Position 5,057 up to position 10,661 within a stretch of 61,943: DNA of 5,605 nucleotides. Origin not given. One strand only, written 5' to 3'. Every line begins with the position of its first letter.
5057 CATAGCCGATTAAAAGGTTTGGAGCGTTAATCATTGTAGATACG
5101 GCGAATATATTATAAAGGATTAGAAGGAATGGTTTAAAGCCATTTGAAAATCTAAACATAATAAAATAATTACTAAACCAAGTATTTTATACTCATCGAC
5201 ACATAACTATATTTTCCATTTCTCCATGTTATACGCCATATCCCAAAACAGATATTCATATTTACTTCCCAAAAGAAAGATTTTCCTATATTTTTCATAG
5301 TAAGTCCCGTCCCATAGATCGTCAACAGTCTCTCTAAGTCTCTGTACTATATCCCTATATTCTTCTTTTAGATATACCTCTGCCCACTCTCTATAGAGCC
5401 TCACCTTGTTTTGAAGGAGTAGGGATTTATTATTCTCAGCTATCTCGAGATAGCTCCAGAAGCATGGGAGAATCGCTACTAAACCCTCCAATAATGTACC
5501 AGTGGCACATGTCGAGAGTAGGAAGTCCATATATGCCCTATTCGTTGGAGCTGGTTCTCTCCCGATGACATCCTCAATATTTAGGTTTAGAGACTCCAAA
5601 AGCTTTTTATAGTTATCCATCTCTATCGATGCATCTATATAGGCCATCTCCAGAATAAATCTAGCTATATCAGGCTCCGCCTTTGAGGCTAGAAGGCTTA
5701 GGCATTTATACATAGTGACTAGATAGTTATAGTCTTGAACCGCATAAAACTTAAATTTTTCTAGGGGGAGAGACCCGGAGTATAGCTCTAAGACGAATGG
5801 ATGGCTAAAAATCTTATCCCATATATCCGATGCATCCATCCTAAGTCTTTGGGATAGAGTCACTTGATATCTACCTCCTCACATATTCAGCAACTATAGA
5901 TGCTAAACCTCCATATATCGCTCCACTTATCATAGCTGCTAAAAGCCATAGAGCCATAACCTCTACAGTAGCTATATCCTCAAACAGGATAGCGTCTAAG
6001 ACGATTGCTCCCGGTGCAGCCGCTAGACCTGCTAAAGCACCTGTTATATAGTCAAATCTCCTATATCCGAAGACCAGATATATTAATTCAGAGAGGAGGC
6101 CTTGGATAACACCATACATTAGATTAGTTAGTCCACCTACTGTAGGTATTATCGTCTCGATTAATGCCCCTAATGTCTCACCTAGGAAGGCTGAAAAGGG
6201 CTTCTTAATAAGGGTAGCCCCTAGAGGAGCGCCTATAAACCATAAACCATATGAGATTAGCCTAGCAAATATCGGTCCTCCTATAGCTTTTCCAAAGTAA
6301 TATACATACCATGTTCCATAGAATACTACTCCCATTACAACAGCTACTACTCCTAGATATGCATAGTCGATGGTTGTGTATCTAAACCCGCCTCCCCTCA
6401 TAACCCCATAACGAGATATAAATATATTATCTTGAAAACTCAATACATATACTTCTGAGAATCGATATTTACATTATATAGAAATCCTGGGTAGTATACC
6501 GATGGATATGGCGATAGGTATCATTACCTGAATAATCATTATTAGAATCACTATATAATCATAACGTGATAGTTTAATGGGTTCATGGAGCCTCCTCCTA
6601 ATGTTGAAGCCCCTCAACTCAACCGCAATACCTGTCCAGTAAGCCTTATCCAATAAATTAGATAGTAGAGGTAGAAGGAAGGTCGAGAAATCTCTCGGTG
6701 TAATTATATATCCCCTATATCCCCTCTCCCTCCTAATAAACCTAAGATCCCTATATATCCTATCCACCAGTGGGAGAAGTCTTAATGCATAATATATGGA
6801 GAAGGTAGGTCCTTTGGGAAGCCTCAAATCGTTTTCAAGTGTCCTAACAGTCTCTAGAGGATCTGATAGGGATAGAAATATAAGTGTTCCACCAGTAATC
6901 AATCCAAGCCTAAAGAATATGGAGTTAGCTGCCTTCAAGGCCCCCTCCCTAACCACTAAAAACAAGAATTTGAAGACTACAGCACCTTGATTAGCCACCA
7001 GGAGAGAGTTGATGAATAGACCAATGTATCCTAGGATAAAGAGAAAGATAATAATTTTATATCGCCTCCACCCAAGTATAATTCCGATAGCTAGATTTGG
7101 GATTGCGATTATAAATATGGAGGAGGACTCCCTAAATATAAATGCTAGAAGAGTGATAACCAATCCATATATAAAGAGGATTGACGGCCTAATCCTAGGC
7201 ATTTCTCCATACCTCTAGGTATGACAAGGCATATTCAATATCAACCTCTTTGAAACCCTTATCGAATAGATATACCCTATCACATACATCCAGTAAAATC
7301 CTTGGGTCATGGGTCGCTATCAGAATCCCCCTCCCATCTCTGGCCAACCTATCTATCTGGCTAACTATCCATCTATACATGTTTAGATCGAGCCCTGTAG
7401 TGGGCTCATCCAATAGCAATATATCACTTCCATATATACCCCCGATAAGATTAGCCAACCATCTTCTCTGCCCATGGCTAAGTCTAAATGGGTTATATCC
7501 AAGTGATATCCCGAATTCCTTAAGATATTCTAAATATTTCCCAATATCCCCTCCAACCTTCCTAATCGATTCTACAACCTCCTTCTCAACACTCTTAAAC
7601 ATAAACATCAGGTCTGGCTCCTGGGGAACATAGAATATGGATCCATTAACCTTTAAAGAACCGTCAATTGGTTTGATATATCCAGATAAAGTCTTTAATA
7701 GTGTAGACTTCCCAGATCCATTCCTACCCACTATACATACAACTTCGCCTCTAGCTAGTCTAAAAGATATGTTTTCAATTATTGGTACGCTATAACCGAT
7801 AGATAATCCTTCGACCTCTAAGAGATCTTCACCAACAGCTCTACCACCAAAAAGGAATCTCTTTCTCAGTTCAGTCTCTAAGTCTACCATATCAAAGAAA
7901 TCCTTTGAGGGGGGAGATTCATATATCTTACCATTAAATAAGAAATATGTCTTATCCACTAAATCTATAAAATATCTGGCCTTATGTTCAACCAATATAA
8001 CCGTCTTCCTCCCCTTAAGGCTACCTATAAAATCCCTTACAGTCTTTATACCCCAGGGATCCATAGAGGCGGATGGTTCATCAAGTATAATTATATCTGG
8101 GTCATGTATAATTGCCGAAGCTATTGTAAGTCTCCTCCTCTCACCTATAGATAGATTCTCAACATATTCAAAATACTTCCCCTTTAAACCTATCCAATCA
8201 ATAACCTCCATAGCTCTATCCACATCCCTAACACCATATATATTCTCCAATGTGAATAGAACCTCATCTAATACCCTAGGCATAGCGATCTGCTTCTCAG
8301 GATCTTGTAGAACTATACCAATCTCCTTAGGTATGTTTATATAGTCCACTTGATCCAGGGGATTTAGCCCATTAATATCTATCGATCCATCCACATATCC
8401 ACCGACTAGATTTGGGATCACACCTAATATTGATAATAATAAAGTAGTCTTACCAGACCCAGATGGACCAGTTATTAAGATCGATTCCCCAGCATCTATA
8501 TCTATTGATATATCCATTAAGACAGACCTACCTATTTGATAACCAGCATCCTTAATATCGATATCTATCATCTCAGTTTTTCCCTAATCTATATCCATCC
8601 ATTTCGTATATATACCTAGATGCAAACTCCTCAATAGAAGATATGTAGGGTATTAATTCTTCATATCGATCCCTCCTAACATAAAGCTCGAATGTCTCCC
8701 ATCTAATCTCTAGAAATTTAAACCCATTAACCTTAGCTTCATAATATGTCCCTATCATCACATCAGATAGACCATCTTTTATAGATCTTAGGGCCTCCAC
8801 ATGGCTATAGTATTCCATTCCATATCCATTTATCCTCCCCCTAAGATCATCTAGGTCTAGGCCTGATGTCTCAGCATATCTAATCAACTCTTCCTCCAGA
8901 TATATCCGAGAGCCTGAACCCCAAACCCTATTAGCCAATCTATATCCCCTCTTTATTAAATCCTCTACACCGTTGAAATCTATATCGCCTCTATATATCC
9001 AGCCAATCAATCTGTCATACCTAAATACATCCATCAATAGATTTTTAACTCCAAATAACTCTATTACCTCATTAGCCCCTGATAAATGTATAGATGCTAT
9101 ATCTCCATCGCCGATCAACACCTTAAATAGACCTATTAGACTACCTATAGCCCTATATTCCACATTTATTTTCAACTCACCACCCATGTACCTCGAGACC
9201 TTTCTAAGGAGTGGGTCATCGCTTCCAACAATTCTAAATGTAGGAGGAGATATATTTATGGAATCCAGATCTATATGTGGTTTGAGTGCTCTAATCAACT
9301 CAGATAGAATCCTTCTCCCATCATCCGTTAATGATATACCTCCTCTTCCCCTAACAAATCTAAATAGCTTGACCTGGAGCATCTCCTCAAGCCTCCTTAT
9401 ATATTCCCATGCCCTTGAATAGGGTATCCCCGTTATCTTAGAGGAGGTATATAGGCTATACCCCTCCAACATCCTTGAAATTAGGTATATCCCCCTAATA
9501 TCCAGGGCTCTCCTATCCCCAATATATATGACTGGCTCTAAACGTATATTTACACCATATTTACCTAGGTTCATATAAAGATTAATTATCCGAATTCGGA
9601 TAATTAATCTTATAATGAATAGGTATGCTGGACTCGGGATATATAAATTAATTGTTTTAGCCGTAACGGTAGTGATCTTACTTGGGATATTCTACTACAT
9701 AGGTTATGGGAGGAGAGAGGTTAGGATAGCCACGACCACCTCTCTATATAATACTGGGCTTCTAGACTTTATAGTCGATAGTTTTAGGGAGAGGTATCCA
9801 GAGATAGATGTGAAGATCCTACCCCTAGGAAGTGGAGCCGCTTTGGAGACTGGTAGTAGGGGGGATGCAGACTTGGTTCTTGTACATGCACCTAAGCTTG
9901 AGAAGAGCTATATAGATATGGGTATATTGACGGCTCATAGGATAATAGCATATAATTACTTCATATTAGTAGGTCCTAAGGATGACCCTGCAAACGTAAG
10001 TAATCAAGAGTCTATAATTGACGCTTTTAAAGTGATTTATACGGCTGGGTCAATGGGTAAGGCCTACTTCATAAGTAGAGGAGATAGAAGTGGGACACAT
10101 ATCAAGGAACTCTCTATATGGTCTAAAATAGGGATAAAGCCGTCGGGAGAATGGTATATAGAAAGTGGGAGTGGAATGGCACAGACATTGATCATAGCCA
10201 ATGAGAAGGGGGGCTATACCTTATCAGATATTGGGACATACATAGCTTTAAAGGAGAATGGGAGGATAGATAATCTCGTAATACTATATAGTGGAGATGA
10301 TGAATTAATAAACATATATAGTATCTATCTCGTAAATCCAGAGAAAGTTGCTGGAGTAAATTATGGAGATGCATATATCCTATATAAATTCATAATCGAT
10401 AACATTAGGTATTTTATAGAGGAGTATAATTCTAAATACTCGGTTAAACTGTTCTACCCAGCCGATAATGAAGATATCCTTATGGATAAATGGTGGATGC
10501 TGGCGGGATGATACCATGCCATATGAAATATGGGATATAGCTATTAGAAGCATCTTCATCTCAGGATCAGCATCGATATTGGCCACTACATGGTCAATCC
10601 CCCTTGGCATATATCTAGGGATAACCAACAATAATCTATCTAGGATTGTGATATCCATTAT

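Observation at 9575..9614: Perfect 34-bp palindrome fills the whole spacer between the ModE-like regulator and tupA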

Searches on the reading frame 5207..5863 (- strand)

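Call 3: search_protein_families(library=pfam, proteins=[window:5207-5863:-])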
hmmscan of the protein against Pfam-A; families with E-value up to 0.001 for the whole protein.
window:5207-5863:- (218 aa): 1 family
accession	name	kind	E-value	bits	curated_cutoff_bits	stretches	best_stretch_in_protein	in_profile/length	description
PF03070.21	TENA_THI-4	-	7.9e-47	160.2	22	1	11-212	4-209/210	TENA/THI-4/PQQC family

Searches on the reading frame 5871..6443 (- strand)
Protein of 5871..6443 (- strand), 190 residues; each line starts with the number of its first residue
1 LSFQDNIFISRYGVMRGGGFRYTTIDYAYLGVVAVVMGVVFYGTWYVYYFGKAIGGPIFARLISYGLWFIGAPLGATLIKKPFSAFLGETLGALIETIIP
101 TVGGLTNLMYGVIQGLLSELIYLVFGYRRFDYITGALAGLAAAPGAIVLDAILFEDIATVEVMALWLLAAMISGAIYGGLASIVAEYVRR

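Call 3: search_protein_families(library=pfam, proteins=[window:5871-6443:-])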
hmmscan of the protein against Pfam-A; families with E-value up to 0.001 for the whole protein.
window:5871-6443:- (190 aa): 1 family
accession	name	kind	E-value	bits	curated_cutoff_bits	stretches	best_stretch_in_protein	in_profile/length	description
PF09819.14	ABC_cobalt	-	1e-30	106.8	25.2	1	26-143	2-119/121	ABC-type cobalt transport system, permease component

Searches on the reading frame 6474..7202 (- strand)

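Call 3: search_protein_families(library=pfam, proteins=[window:6474-7202:-])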
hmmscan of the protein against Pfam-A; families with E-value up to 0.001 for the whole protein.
window:6474-7202:- (242 aa): 1 family
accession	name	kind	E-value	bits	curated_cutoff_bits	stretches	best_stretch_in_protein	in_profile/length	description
PF02361.21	CbiQ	-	5.1e-07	30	25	1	11-203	16-212/216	Cobalt transport protein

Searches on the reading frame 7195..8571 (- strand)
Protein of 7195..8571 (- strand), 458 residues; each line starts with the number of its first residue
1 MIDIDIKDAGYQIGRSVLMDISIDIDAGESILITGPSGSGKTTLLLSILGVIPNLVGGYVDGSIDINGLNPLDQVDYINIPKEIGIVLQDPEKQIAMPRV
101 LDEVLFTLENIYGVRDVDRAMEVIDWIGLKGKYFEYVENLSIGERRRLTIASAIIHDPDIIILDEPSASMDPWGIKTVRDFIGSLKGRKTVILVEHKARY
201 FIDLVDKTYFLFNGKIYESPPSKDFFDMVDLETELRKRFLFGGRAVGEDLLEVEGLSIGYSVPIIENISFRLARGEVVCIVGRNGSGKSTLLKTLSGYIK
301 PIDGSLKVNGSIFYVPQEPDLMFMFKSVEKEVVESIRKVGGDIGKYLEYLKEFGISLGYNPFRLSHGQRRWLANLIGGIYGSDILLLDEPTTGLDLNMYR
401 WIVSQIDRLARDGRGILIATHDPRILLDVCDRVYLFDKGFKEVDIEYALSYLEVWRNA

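Call 3: search_protein_families(library=pfam, proteins=[window:7195-8571:-])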
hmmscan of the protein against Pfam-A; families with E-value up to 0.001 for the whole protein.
window:7195-8571:- (458 aa): 27 families (the best 25 are shown)
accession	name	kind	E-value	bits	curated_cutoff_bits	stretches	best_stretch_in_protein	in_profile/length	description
PF00005.33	ABC_tran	-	4.3e-43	147.6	25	2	18-167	1-136/137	ABC transporter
PF13304.12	AAA_21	-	6.8e-23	82.6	27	3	360-426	234-303/304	AAA domain, putative AbiEii toxin, Type IV TA system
PF13555.12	AAA_29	-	2.4e-10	40.4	27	1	23-45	17-39/61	P-loop containing region of AAA domain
PF13476.12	AAA_23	-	2.6e-09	38.5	27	1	268-294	15-38/201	AAA domain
PF13191.12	AAA_16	-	7.5e-08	33.5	32.6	0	27-49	23-45/167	AAA ATPase domain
PF25199.1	nSTAND_NTPase5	-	3e-07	30.8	34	0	26-47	39-60/145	Novel STAND NTPase 5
PF00437.27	T2SSE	-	9.6e-07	28.2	24.9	1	30-53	144-167/370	Type II/IV secretion system protein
PF13175.12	AAA_15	-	1.1e-06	28.9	32.1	0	277-295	25-43/374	AAA ATPase domain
PF13401.12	AAA_22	-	1.6e-06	28.9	27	0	29-49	6-26/130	AAA domain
PF02463.25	SMC_N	-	1.6e-06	28.2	40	0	276-295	25-44/220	RecF/RecN/SMC N terminal domain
PF13481.12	AAA_25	-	1.9e-06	28.1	27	0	25-48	30-53/195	AAA domain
PF05729.18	NACHT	-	2.3e-06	28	26.7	0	277-296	2-21/167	NACHT domain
PF13479.12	AAA_24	-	4.5e-06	27.1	27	0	30-53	4-23/195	AAA domain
PF20720.3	nSTAND3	-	1.5e-05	25.2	27.2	0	30-47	19-36/155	Novel STAND NTPase 3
PF13238.12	AAA_18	-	4.1e-05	24.5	29.4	0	31-45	1-15/128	AAA domain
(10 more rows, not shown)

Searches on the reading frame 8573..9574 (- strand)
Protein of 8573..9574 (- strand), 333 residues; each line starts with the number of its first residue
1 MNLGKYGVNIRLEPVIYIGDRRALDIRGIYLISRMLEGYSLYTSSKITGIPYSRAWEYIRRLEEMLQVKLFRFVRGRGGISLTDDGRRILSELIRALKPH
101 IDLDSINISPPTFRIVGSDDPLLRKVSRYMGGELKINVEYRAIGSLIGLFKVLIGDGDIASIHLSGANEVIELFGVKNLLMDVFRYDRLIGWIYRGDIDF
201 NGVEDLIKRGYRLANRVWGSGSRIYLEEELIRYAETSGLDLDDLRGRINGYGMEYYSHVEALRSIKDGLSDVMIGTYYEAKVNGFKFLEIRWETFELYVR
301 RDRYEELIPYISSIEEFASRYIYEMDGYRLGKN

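Call 3: search_protein_families(library=pfam, proteins=[window:8573-9574:-])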
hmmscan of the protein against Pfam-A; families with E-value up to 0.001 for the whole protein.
window:8573-9574:- (333 aa): 2 families
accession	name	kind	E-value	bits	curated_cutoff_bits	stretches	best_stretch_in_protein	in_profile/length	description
PF12727.12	PBP_like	-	5.6e-22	78.3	27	1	135-306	10-182/193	PBP superfamily domain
PF00126.33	HTH_1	-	1.4e-05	25.3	26.6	1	48-87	23-60/60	Bacterial regulatory helix-turn-helix protein, lysR family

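Call 5: search_protein_families(library=ncbifam, proteins=[window:8573-9574:-])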
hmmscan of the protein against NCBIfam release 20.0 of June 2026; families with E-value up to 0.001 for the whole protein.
window:8573-9574:- (333 aa): 2 families
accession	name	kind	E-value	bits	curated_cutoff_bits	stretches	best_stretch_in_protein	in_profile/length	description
NF011068.0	PRK14498.1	equivalog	1.9e-26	92.3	534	1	109-306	415-610/647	molybdopterin biosynthesis protein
TIGR00637.1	ModE_repress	subfamily_domain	5e-05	23.3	98.5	1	26-92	4-73/100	ModE molybdate transport repressor domain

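Call 9: find_related_loci(query=window:8573-9574:-, collection=genome_contigs, flank=3000)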
Query window:8573-9574:- (333 aa) in genome_contigs; peptide patterns used: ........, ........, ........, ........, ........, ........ (x = any residue, [..] = any of these).
125 stretches matched a pattern, but none encodes a relative of the query by tblastn (E <= 1e-3).

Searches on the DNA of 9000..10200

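Call 97: search_rna_families(source=window, start=9000, end=10200, threshold=evalue, max_evalue=1)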
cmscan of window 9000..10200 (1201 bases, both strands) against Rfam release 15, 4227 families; matches with E-value up to 1: 1.
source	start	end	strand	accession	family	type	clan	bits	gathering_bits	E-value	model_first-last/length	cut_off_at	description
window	9537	9613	+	RF02377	SurA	Gene; sRNA;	-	15.7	100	0.15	1-279/279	no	SurA sRNA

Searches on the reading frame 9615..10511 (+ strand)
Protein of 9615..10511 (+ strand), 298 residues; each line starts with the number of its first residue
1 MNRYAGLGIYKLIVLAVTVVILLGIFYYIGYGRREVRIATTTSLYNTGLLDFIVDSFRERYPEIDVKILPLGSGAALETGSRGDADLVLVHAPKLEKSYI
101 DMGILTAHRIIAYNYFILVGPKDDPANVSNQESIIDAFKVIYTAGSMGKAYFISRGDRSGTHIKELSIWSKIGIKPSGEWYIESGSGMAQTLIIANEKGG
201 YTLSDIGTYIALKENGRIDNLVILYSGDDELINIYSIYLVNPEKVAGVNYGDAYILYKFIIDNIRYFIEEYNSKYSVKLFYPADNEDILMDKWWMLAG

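Call 3: search_protein_families(library=pfam, proteins=[window:9615-10511:+])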
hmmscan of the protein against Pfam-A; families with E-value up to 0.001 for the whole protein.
window:9615-10511:+ (298 aa): 4 families
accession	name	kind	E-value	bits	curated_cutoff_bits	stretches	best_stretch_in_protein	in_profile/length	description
PF12849.12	PBP_like_2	-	4.1e-32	112.4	27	1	36-252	12-257/267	PBP superfamily domain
PF03466.25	LysR_substrate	-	1.1e-06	28.7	28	1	33-119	5-84/209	LysR substrate binding domain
PF13531.11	SBP_bac_11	-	0.00047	20.4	25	1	48-144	11-110/227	Bacterial extracellular solute-binding protein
PF01547.30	SBP_bac_1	-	0.0006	20.3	26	0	53-143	14-109/307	Bacterial extracellular solute-binding protein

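Call 5: search_protein_families(library=ncbifam, proteins=[window:9615-10511:+])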
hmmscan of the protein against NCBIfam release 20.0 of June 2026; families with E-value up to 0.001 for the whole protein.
window:9615-10511:+ (298 aa): 1 family
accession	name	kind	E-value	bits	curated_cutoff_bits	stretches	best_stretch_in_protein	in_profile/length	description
NF041772.1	tung_bind_TupA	equivalog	3.8e-52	177.3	400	1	34-282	15-260/266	tungstate ABC transporter substrate-binding protein TupA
